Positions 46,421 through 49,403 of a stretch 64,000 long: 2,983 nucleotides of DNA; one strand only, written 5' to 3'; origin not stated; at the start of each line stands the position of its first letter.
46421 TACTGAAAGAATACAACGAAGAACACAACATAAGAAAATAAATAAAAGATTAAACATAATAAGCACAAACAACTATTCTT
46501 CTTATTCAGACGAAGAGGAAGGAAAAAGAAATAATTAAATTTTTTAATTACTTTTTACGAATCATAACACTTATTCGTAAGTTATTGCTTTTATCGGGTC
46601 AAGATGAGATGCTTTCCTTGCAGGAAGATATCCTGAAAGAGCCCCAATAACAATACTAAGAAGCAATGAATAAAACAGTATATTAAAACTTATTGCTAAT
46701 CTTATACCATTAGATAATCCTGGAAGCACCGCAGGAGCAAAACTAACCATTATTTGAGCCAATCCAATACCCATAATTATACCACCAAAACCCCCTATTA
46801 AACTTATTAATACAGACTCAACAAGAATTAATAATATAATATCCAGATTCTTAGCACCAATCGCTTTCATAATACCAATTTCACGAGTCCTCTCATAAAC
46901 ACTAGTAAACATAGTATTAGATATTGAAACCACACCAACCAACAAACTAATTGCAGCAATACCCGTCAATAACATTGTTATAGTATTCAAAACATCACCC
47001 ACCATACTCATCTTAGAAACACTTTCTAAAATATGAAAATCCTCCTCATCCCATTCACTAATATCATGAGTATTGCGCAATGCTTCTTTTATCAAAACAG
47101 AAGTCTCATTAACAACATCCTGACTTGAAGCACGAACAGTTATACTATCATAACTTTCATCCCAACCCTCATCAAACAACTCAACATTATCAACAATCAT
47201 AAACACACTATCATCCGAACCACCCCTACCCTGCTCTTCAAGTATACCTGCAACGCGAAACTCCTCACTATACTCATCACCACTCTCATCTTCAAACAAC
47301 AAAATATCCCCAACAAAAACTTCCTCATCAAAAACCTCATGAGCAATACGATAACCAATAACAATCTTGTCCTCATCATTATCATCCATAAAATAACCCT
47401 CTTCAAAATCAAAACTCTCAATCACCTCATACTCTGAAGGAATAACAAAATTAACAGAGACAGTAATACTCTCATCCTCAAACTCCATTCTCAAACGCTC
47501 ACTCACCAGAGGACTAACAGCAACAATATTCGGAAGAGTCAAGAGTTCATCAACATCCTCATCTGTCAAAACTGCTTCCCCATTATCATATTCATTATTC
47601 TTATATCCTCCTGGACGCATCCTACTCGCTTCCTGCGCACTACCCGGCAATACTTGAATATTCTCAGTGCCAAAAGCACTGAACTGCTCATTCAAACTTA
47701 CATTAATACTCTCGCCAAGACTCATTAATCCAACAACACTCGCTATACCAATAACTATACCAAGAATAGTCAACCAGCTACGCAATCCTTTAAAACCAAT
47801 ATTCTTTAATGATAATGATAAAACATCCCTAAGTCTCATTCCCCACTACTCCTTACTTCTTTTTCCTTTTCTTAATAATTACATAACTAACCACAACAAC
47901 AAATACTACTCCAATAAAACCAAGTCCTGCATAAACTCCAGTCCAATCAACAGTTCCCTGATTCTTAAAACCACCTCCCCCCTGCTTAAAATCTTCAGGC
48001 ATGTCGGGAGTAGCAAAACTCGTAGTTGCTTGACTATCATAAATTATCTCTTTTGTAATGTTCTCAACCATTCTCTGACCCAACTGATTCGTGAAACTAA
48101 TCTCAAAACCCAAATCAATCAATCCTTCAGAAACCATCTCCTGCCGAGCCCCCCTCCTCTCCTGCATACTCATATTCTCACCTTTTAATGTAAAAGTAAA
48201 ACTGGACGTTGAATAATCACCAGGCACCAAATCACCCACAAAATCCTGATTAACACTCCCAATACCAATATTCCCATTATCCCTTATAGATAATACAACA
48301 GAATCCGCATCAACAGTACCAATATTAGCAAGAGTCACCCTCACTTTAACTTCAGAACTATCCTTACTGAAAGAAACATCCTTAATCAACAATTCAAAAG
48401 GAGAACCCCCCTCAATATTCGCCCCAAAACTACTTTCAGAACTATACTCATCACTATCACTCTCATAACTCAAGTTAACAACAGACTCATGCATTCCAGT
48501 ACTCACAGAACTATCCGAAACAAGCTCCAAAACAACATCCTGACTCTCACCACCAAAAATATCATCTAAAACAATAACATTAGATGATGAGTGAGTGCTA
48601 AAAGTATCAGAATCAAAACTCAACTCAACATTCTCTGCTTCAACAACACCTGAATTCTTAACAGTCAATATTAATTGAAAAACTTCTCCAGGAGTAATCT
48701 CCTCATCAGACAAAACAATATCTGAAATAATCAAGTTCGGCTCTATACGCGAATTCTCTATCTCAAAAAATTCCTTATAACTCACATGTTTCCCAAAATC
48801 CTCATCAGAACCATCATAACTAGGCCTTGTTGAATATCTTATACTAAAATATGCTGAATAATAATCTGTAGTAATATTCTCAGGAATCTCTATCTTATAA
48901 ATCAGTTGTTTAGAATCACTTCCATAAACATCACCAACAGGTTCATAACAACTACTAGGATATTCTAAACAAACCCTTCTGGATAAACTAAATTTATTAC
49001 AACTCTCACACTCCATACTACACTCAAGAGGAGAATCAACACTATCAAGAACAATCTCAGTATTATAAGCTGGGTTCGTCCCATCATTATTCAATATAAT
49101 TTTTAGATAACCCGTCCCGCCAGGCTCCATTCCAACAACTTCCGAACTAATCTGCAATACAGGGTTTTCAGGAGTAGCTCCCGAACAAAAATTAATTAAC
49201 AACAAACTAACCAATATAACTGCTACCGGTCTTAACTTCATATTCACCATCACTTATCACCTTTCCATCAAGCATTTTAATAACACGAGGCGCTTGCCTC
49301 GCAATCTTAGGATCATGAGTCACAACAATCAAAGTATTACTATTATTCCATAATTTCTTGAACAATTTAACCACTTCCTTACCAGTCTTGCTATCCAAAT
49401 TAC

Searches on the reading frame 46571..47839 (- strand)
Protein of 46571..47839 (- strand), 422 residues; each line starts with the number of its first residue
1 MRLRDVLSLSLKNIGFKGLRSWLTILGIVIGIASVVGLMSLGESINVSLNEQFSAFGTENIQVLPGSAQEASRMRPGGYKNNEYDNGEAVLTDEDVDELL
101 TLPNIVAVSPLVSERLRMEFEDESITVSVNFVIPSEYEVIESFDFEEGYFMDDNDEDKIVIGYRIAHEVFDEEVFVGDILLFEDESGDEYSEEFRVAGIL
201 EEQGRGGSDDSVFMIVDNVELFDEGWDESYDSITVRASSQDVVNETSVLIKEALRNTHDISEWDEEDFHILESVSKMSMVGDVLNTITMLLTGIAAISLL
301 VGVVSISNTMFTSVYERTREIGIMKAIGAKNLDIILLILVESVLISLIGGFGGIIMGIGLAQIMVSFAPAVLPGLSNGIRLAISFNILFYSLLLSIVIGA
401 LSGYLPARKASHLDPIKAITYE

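Call 32: search_protein_families(library=pfam, proteins=[window:46571-47839:-], max_evalue=0.001)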
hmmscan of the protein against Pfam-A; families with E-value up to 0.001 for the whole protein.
window:46571-47839:- (422 aa): 2 families
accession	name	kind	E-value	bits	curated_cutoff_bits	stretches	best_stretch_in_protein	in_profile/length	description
PF12704.14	MacB_PCD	-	1.4e-29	104.3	27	1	21-247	1-201/207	MacB-like periplasmic core domain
PF02687.27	FtsX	-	7.1e-20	71.7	25.5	1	294-415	3-120/120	FtsX-like permease C-terminal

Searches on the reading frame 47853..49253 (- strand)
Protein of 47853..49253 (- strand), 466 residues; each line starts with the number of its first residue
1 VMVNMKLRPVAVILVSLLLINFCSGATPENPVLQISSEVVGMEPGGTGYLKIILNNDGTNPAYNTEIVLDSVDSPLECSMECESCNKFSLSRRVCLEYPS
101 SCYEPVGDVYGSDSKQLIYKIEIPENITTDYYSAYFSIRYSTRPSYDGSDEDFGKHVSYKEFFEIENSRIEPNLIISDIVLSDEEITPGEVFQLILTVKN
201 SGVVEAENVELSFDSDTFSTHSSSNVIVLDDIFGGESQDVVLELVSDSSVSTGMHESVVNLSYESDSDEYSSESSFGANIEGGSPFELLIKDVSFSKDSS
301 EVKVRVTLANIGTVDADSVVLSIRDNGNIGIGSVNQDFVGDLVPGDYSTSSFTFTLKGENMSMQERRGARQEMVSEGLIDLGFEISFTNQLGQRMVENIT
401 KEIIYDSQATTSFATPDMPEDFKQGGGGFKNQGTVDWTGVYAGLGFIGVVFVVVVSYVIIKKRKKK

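Call 32: search_protein_families(library=pfam, proteins=[window:47853-49253:-], max_evalue=0.001)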
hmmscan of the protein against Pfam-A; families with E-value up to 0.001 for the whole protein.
window:47853-49253:- (466 aa): 1 family
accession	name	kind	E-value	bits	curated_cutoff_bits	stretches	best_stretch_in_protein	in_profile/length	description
PF07705.17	CARDB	-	3.3e-07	30.9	22.7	0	172-268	2-86/101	CARDB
